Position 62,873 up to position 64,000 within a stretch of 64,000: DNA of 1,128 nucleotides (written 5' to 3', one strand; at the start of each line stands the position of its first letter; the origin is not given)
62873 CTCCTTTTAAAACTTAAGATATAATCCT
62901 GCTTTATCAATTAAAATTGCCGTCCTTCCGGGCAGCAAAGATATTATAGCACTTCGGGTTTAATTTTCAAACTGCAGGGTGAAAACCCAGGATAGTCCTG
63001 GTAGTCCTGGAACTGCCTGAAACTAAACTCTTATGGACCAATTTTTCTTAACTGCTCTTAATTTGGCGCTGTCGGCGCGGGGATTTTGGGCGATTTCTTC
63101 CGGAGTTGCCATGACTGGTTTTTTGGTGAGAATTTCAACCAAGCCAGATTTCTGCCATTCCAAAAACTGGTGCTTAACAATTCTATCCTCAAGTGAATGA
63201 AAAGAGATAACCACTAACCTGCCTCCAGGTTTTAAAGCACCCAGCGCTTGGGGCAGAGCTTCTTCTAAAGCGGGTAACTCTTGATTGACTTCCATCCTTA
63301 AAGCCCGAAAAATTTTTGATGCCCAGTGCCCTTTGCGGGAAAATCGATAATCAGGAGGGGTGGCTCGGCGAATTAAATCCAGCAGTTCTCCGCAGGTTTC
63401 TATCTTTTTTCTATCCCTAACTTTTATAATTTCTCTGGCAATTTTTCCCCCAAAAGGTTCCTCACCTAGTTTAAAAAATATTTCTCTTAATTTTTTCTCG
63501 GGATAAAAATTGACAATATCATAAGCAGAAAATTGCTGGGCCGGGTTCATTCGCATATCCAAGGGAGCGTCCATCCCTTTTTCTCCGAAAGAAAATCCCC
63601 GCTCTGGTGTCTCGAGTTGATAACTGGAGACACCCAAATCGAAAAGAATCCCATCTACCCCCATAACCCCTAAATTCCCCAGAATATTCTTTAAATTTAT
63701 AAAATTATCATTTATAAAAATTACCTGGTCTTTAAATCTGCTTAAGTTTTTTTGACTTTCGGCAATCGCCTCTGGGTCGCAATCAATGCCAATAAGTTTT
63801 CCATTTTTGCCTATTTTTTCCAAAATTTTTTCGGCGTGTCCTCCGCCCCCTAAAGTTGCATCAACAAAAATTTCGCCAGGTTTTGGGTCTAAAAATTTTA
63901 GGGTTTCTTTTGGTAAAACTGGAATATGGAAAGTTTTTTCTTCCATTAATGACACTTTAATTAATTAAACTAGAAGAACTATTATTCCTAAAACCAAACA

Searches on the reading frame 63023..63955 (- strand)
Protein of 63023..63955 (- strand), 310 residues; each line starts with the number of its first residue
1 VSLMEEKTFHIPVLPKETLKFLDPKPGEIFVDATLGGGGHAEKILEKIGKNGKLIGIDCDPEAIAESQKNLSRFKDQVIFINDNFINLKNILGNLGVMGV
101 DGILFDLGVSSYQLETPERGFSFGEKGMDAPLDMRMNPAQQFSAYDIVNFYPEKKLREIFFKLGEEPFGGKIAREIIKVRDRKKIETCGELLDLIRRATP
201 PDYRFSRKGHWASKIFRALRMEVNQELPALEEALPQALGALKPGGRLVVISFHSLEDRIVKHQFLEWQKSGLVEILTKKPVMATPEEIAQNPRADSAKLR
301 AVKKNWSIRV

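Call 21: search_protein_families(library=pfam, proteins=[window:63023-63955:-])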
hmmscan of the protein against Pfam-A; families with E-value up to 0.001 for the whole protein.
window:63023-63955:- (310 aa): 4 families
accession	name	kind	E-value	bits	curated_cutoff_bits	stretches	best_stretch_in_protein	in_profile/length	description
PF01795.25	Methyltransf_5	-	6.2e-104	348.2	27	1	8-304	2-308/309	MraW methylase family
PF13847.12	Methyltransf_31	-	3.5e-07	30.4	27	1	30-89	7-67/145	Methyltransferase domain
PF01209.24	Ubie_methyltran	-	1.5e-06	28.2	20.1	0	18-88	39-110/233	ubiE/COQ5 methyltransferase family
PF13649.12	Methyltransf_25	-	0.00025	22.1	27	0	31-88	2-58/97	Methyltransferase domain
